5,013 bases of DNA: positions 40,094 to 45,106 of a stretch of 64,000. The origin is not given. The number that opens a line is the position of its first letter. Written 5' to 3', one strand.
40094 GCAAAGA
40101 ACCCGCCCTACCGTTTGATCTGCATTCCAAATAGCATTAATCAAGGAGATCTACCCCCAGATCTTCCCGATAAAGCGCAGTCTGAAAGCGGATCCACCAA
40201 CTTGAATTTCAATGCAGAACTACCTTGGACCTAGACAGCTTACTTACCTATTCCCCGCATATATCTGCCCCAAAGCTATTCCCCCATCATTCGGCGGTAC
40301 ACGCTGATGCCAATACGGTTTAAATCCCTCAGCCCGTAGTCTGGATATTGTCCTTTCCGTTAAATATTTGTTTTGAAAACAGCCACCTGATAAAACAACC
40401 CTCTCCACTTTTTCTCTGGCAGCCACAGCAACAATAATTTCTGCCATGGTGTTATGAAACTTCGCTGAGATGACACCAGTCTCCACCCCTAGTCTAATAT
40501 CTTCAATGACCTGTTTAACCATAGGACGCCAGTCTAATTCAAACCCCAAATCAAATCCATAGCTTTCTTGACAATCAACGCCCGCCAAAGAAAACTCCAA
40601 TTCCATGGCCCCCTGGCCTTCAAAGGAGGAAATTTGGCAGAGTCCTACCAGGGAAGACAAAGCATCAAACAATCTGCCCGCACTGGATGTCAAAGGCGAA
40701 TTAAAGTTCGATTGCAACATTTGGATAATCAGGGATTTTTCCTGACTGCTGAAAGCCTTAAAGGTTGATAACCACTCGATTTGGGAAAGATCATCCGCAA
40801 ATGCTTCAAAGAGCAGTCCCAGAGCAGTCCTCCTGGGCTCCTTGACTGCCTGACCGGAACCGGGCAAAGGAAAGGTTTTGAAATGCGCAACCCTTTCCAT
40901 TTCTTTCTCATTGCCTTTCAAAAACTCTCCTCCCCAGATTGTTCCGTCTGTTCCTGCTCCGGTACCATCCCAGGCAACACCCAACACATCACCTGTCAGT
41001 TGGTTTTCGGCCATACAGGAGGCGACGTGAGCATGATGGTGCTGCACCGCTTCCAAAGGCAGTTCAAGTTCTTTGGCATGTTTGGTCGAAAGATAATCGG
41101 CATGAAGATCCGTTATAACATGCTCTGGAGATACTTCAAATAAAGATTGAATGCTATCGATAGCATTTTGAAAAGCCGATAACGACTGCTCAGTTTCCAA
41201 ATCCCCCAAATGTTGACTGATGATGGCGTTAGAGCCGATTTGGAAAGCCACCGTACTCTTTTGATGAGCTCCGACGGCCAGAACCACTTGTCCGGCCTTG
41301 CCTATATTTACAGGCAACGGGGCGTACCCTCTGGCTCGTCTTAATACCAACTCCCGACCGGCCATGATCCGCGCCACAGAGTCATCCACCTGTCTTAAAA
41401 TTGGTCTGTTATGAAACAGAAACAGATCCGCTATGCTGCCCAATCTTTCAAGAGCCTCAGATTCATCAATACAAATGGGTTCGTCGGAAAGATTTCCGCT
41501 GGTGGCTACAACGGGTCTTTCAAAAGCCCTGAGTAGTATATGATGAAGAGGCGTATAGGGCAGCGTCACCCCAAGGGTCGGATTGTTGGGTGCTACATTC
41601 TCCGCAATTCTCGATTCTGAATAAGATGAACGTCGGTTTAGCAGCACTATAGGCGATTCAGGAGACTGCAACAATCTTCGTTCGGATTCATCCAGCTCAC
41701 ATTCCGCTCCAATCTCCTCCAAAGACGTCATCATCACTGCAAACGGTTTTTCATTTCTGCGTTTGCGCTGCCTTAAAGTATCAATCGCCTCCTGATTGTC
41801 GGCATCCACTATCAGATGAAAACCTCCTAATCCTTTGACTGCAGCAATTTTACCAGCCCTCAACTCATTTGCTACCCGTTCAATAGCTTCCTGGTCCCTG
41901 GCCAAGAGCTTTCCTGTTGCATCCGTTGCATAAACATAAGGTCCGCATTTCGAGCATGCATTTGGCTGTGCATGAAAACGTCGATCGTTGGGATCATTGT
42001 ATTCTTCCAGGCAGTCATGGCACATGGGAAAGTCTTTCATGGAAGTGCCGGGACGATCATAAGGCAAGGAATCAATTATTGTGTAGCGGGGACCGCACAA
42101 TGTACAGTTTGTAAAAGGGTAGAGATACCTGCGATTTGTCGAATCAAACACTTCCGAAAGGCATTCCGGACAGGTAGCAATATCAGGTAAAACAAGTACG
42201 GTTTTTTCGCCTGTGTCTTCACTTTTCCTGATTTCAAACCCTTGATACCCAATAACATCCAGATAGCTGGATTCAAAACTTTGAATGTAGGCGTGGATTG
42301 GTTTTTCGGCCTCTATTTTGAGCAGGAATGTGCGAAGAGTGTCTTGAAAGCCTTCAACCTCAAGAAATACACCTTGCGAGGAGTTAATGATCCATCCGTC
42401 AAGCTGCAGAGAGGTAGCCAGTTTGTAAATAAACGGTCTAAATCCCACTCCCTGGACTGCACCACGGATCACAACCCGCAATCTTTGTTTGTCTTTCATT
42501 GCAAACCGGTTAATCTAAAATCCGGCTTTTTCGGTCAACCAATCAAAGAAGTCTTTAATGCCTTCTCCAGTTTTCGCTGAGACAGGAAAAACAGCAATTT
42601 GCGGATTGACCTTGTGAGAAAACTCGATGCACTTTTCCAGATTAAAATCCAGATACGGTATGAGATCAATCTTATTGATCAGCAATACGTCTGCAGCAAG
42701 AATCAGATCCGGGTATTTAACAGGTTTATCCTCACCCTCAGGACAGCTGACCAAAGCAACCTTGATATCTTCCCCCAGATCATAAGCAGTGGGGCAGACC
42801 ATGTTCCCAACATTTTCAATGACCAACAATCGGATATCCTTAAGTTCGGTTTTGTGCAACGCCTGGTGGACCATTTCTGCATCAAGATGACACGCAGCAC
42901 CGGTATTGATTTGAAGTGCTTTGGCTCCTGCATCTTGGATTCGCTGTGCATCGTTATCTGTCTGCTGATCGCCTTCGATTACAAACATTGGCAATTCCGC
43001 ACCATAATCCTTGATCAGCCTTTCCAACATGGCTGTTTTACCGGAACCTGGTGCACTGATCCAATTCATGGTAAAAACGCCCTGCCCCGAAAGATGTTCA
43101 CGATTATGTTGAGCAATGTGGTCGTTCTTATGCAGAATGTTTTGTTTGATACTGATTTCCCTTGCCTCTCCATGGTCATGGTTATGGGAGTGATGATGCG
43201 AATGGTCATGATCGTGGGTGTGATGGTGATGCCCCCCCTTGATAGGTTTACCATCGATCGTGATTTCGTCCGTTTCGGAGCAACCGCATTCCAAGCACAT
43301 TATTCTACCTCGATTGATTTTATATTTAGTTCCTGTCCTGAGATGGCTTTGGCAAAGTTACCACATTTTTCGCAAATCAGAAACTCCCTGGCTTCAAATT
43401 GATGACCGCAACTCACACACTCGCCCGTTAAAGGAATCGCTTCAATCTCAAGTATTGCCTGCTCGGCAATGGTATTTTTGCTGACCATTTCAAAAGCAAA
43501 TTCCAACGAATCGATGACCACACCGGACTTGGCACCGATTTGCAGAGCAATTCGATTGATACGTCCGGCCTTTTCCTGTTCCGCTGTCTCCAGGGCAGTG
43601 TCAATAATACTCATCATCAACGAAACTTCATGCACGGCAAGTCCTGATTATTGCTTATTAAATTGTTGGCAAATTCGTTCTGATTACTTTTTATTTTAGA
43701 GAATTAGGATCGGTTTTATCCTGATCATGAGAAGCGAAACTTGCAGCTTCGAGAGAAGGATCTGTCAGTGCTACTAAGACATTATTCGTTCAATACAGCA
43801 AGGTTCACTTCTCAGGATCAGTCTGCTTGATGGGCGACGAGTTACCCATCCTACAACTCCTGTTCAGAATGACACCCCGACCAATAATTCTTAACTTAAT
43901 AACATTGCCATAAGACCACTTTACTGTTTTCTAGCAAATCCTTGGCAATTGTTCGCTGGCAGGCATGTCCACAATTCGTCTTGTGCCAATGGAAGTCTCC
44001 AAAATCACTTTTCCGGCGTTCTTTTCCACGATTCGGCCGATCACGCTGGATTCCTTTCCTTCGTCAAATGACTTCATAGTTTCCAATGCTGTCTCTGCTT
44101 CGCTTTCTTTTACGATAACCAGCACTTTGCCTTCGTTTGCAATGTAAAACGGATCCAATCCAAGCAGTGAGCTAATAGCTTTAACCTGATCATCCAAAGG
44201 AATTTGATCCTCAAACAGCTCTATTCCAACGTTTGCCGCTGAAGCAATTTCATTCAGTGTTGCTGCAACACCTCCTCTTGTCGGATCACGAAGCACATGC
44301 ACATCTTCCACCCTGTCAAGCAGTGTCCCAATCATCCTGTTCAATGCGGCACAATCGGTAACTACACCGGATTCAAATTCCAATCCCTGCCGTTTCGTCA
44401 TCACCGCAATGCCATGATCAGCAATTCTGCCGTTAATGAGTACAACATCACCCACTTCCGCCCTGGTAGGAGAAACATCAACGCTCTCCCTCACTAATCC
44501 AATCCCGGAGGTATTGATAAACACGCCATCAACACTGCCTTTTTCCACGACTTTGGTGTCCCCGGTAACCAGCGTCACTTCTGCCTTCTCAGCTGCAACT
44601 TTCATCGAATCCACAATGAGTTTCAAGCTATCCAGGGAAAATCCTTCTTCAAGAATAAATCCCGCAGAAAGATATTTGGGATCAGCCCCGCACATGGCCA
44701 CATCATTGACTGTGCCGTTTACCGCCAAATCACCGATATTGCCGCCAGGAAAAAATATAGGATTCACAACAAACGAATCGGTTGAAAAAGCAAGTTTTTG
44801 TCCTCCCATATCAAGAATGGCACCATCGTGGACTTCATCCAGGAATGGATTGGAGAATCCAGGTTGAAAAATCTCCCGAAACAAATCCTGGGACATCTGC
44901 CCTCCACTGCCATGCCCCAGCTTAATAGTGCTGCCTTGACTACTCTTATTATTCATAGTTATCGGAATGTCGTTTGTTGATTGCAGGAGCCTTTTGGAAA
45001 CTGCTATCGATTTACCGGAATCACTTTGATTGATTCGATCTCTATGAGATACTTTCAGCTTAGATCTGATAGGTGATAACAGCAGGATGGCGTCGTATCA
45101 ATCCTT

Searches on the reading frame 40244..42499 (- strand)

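Call 20: search_protein_families(library=pfam, proteins=[window:40244-42499:-], max_evalue=0.00001)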
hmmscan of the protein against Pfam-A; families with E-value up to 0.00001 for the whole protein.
window:40244-42499:- (751 aa): 5 families
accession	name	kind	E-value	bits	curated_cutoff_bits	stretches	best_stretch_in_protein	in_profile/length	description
PF22521.2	HypF_C_2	-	4e-81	272.8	27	1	507-745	1-241/241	Carbamoyltransferase, Kae1-like Domain, second subdomain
PF01300.24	Sua5_yciO_yrdC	-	2.1e-43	148.3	25.1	1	213-388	3-177/178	Telomere recombination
PF17788.7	HypF_C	-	4.2e-32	111.2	23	1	403-498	3-99/99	HypF Kae1-like domain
PF07503.17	zf-HYPF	-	1.2e-31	108.6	23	2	109-142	1-34/34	HypF finger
PF00708.24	Acylphosphatase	-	1.8e-18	67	22.5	1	8-90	2-85/85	Acylphosphatase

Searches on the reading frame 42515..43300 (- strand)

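Call 20: search_protein_families(library=pfam, proteins=[window:42515-43300:-], max_evalue=0.00001)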
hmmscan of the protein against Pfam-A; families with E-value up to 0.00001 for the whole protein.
window:42515-43300:- (261 aa): 1 family
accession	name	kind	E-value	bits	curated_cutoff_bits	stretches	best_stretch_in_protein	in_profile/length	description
PF02492.25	cobW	-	7.2e-24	84.8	20.7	1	84-238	9-179/180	CobW/HypB/UreG, nucleotide-binding domain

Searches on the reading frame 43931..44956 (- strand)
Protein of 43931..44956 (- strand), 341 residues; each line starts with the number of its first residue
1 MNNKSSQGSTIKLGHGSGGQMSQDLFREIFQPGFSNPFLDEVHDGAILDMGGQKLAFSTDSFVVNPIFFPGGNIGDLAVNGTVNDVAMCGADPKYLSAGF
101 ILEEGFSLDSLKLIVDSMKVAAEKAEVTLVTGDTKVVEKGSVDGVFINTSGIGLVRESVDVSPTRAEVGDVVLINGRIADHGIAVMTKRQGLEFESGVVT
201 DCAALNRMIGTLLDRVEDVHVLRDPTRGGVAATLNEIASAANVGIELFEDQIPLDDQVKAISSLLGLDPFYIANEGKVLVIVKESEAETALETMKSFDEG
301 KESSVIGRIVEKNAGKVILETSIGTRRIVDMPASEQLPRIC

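Call 20: search_protein_families(library=pfam, proteins=[window:43931-44956:-], max_evalue=0.00001)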
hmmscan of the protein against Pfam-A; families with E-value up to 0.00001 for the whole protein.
window:43931-44956:- (341 aa): 2 families
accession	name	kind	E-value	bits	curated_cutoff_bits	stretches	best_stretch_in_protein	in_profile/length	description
PF02769.27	AIRS_C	-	7.8e-27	94.8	23.1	1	167-319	1-155/156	AIR synthase related protein, C-terminal domain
PF00586.29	AIRS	-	2.7e-21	76.5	24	1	43-155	2-112/112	AIR synthase related protein, N-terminal domain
